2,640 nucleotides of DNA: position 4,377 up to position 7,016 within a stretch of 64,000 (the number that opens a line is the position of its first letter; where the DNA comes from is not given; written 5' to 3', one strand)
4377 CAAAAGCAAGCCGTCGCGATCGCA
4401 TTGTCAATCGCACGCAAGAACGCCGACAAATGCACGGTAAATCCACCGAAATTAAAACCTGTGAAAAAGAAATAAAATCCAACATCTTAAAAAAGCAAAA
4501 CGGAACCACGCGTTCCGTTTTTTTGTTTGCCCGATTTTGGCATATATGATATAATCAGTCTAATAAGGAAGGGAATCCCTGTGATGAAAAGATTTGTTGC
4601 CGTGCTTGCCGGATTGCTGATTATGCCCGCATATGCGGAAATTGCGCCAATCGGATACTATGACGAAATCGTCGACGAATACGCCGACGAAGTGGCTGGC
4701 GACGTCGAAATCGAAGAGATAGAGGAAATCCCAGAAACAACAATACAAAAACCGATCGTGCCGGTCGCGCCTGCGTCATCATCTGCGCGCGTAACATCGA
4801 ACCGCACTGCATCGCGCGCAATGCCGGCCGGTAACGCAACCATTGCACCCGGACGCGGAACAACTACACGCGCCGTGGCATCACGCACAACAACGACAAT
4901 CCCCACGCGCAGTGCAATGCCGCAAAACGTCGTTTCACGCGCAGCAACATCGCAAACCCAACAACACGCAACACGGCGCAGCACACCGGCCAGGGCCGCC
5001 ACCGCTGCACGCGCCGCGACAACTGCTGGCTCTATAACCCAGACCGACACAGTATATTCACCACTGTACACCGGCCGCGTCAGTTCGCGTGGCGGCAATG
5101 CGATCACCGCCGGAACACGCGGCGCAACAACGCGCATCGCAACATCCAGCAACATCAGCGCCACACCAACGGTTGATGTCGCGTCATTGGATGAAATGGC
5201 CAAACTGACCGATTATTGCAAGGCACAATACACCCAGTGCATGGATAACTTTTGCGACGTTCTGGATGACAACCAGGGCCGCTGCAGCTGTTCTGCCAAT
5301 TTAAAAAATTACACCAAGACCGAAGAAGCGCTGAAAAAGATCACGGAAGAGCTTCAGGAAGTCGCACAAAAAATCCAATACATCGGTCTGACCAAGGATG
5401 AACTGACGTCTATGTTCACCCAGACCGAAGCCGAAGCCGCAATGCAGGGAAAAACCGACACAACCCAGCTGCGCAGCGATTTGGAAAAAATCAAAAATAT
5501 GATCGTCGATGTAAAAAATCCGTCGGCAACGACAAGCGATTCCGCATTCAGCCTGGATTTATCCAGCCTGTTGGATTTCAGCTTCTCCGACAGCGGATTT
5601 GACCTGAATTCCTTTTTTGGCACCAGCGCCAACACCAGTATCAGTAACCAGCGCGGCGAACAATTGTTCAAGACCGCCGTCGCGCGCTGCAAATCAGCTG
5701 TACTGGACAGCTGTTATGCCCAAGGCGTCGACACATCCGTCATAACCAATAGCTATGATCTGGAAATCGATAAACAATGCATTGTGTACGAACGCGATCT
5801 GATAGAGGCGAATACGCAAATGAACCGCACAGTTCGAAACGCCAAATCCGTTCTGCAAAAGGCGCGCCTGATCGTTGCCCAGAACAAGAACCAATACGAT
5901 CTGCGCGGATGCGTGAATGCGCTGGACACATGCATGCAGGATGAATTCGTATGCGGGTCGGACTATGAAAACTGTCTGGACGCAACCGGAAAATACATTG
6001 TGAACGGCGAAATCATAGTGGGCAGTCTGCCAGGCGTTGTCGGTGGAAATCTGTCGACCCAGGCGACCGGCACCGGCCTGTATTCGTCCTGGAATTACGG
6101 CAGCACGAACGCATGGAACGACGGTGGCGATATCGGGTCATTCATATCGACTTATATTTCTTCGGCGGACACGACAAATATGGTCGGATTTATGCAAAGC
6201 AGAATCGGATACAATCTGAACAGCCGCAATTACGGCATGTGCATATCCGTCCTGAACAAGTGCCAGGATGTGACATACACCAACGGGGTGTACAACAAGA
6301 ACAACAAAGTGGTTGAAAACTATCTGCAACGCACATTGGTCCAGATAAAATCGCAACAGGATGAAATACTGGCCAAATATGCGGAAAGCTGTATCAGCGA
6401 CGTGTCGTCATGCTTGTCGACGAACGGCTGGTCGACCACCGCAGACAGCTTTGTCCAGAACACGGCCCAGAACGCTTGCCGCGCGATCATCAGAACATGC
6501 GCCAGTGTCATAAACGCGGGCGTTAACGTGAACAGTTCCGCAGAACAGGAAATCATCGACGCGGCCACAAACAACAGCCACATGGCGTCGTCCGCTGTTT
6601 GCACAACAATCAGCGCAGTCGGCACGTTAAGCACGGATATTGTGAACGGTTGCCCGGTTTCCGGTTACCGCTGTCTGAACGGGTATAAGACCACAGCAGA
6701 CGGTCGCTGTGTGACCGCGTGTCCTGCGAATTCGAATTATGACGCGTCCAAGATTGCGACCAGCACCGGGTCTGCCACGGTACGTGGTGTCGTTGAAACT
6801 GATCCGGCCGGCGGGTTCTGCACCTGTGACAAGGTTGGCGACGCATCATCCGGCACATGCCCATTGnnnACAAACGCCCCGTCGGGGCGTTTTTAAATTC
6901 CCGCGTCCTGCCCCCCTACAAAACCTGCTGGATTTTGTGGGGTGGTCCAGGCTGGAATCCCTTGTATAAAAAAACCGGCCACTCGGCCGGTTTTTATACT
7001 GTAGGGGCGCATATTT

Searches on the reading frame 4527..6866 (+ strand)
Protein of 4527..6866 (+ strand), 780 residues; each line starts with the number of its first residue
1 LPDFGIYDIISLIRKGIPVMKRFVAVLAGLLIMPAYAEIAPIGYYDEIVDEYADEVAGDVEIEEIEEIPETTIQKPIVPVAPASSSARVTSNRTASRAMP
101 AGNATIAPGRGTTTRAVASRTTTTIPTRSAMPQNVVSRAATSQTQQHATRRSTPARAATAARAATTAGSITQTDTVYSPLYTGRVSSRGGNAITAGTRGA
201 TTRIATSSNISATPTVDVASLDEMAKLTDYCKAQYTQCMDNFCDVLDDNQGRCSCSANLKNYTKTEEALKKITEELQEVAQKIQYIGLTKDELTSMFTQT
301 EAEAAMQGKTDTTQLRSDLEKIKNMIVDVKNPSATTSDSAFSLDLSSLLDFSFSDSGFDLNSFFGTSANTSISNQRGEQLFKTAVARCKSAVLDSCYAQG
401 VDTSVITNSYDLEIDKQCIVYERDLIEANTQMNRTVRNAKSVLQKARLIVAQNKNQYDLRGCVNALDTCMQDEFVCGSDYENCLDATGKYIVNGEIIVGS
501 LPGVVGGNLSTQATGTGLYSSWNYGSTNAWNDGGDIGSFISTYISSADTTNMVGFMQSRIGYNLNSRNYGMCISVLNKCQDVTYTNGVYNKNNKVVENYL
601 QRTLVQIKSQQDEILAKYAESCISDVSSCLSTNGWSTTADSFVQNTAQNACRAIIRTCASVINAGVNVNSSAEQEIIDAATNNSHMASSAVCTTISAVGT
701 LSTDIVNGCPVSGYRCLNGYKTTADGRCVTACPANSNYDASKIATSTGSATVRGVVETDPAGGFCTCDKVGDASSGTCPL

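Call 10: search_protein_families(library=pfam, proteins=[window:4527-6866:+], max_evalue=0.001)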
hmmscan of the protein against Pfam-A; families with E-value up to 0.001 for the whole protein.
window:4527-6866:+ (780 aa): 0 families

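Call 91: search_protein_families(library=ncbifam, proteins=[window:4527-6866:+], max_evalue=1)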
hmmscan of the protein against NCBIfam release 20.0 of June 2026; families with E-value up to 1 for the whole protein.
window:4527-6866:+ (780 aa): 0 families
